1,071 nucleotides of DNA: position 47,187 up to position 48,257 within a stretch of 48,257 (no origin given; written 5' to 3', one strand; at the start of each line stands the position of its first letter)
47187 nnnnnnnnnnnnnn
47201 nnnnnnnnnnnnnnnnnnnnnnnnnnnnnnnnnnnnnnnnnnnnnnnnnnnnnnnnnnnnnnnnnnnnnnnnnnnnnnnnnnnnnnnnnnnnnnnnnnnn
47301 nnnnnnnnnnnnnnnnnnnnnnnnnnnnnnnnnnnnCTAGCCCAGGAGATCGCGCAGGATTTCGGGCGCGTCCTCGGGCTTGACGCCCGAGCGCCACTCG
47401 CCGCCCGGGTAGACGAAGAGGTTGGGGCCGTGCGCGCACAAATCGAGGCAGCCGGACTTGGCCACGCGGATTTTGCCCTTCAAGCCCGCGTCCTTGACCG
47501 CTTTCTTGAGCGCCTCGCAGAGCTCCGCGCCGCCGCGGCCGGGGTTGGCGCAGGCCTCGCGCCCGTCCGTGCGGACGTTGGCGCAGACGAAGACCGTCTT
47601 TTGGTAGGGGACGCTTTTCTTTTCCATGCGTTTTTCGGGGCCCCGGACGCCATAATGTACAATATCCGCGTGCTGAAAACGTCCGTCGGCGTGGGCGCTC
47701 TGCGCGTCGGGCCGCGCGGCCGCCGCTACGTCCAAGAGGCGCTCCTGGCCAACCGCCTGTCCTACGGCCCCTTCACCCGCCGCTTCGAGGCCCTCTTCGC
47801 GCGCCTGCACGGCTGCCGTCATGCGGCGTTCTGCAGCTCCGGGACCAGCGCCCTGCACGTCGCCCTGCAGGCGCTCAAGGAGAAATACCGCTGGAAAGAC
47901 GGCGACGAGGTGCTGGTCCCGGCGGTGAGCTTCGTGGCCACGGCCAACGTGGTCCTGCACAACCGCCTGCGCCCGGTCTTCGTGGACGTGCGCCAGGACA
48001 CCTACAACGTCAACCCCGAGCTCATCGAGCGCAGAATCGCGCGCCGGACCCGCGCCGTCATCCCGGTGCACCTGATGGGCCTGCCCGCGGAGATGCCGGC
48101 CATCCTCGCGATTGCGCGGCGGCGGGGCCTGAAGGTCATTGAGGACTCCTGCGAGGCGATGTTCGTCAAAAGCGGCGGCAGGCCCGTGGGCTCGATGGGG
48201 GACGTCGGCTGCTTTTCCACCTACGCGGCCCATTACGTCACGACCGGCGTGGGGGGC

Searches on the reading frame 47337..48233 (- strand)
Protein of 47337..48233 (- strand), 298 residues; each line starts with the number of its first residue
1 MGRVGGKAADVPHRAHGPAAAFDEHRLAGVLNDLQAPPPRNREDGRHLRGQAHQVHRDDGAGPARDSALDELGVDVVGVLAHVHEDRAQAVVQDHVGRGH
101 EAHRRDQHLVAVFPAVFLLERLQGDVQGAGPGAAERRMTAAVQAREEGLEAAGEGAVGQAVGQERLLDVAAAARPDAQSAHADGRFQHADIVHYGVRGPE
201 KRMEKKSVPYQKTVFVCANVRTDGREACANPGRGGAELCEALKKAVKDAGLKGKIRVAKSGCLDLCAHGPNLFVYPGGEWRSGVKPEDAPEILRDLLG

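Call 25: search_protein_families(library=pfam, proteins=[window:47337-48233:-])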
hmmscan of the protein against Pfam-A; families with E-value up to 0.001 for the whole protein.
window:47337-48233:- (298 aa): 1 family
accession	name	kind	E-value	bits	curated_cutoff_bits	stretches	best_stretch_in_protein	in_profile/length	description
PF07845.16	DUF1636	-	5.9e-05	23.9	31.6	1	214-269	1-56/117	Protein of unknown function (DUF1636)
